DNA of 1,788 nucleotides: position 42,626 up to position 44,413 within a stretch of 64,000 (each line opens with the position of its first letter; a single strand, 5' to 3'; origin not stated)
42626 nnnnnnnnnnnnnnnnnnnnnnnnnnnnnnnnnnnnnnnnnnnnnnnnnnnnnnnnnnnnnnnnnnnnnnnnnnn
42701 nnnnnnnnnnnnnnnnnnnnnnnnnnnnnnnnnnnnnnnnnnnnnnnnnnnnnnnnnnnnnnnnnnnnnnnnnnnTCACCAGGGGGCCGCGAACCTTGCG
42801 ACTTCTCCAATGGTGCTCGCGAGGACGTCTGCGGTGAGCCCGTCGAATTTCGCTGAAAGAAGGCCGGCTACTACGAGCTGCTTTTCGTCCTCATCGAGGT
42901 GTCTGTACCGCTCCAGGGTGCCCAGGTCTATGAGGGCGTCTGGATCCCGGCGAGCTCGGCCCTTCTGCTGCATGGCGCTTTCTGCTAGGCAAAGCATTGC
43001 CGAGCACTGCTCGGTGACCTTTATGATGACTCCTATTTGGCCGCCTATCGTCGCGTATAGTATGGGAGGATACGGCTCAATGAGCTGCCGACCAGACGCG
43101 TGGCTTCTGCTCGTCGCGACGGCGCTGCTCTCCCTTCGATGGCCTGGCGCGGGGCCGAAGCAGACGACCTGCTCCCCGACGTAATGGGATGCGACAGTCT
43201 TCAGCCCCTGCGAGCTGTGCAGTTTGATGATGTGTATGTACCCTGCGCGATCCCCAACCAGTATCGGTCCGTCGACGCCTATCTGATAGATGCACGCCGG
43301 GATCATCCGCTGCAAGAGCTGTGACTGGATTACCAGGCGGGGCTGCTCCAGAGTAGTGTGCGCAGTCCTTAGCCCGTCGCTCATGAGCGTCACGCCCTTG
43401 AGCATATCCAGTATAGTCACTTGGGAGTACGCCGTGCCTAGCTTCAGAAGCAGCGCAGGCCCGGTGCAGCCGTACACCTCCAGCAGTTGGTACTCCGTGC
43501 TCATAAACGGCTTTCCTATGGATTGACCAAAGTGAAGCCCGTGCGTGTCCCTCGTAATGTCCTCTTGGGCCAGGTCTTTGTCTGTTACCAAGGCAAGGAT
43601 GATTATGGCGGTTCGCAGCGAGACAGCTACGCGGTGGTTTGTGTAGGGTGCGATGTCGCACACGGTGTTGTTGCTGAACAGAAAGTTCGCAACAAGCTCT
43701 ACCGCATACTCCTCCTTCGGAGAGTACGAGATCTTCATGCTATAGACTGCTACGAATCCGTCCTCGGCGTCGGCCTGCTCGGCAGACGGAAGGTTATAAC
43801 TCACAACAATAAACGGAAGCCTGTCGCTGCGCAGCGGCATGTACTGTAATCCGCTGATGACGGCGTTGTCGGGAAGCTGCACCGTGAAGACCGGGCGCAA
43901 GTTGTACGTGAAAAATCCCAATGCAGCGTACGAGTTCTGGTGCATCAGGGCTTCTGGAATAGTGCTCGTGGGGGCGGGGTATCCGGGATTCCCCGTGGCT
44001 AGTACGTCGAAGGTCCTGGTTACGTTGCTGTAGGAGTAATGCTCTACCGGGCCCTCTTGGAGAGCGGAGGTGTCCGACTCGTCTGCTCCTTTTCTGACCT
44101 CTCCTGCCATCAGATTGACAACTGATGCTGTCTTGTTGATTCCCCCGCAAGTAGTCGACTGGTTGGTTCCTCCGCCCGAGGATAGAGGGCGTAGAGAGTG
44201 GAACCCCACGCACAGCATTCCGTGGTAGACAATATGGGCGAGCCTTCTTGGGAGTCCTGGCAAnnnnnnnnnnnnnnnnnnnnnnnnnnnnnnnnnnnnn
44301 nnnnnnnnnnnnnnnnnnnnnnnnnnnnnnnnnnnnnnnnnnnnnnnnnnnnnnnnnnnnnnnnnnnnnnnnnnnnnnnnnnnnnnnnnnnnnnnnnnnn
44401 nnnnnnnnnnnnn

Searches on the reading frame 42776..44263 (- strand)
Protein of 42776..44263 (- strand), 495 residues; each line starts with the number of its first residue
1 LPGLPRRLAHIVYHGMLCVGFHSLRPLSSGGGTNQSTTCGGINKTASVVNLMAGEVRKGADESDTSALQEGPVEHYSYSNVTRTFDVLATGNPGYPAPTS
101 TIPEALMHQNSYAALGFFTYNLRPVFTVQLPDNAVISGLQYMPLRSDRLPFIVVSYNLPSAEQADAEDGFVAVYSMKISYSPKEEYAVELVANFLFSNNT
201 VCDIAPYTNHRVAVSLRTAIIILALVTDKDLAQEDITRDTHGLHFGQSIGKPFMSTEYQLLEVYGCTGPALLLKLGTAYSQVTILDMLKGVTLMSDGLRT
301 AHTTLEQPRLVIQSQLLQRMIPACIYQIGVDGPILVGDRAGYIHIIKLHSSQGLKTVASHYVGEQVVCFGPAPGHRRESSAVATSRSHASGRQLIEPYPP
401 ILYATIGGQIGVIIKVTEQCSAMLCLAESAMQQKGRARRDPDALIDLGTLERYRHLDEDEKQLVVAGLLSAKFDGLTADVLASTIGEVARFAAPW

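Call 60: search_protein_families(library=pfam, proteins=[window:42776-44263:-], max_evalue=0.001)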
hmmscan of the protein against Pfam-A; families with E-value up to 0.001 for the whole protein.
window:42776-44263:- (495 aa): 1 family
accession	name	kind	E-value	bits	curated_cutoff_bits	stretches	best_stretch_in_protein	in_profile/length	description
PF03178.21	CPSF_A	-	3.2e-07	30.5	27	0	280-433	141-281/319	CPSF A subunit region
